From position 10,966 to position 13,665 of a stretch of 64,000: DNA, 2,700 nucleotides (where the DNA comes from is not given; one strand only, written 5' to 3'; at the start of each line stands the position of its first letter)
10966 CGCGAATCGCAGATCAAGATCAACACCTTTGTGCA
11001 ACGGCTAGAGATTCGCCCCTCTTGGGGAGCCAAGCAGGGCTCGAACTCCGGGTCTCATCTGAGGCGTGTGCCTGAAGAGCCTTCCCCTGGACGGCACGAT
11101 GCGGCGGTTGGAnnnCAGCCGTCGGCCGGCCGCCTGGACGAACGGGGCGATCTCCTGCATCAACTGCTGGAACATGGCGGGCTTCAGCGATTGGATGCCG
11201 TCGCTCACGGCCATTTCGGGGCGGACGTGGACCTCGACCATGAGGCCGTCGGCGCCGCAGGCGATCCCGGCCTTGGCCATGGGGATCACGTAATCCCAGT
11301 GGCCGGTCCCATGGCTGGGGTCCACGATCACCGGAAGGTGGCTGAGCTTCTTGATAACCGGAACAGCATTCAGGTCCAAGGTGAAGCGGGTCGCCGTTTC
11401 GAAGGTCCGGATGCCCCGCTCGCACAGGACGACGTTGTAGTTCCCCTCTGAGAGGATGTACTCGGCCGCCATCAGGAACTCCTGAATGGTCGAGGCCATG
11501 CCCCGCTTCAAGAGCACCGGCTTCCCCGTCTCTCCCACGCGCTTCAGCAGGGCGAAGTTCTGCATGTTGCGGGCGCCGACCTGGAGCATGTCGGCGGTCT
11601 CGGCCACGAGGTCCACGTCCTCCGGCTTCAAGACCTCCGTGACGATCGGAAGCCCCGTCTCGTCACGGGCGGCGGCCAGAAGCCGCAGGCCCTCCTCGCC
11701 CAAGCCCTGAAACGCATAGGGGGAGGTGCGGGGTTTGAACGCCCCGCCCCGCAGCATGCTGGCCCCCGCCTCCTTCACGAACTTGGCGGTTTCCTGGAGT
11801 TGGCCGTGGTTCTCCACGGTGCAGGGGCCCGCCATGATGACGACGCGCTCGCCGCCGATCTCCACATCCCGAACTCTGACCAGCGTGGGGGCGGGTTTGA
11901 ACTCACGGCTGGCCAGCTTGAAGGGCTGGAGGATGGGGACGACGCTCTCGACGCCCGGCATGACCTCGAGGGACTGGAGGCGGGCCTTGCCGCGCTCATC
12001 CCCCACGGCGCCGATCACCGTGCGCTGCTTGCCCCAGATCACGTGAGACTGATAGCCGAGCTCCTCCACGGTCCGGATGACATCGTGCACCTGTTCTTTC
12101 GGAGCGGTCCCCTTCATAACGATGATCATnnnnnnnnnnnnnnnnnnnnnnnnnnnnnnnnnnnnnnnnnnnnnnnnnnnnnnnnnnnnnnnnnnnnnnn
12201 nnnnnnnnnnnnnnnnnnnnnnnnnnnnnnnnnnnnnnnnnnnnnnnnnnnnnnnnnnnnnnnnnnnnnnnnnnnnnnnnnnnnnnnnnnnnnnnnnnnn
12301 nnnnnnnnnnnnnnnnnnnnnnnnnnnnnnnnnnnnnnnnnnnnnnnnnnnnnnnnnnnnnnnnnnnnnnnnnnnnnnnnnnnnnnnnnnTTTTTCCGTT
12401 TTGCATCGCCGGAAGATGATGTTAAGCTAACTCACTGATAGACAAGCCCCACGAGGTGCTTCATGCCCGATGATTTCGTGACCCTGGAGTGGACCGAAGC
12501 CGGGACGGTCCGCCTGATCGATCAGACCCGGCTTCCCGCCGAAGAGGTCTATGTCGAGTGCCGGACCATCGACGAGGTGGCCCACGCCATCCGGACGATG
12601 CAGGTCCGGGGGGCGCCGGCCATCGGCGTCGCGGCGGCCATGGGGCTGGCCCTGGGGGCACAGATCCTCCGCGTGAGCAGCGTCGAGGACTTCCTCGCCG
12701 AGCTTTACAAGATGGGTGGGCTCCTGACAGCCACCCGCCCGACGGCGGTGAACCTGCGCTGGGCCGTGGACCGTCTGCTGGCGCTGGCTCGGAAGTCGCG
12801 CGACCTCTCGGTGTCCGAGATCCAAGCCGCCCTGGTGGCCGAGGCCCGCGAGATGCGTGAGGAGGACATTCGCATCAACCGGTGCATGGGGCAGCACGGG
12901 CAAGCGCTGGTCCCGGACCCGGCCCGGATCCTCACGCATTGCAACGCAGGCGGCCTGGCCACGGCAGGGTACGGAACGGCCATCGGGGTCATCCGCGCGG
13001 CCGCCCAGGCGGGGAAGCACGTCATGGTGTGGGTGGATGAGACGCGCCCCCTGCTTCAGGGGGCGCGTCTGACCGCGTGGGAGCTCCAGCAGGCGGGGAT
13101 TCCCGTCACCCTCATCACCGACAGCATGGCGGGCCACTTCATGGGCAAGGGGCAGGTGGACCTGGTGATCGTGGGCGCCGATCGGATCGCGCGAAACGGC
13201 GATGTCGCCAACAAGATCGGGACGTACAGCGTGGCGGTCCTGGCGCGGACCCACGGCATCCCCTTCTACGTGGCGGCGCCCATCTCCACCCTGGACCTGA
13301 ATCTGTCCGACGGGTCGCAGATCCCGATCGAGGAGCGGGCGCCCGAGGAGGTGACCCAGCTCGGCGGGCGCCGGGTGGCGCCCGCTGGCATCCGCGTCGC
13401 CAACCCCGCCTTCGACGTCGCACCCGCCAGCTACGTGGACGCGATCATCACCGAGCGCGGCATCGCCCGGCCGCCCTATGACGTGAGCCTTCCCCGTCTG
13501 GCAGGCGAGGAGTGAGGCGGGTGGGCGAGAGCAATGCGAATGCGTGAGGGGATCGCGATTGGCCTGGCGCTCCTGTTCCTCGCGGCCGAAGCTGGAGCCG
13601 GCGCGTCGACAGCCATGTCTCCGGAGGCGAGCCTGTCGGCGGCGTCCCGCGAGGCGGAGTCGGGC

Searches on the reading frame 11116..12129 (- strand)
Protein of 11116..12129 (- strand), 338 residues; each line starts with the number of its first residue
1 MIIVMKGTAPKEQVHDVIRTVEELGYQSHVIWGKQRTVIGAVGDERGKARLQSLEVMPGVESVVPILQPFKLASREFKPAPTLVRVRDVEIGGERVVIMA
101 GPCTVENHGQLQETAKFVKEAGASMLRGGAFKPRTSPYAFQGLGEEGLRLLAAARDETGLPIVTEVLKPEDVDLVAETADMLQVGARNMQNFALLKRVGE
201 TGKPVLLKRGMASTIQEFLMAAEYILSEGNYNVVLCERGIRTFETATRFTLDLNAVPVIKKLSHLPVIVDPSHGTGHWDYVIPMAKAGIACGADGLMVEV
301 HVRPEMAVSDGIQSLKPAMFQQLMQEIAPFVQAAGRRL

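Call 74: find_encoding_contigs(protein=window:11116-12129:-, flank=1000, max_places=4)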
Protein seq(338 aa) (338 aa): no gene with exactly this product is on record in the collection.

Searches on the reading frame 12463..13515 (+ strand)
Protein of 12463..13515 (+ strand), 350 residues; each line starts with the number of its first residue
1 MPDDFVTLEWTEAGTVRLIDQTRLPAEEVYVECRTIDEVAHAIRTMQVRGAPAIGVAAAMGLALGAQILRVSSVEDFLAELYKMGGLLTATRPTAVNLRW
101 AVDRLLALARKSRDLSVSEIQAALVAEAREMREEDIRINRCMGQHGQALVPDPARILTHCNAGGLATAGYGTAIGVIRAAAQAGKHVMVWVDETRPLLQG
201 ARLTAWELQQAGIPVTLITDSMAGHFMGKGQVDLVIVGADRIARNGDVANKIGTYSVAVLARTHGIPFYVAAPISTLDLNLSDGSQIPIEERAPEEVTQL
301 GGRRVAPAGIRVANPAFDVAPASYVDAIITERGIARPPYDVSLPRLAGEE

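Call 73: find_encoding_contigs(protein=window:12463-13515:+, flank=1000, max_places=4)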
Protein window:12463-13515:+ (350 aa): no gene with exactly this product is on record in the collection.
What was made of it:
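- On MITE (non-autonomous TIR element): None is from the window's own genome, which could not be retrieved (calls 73, 74).
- Tried and rejected: Two tries, not on record (calls 73, 74).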
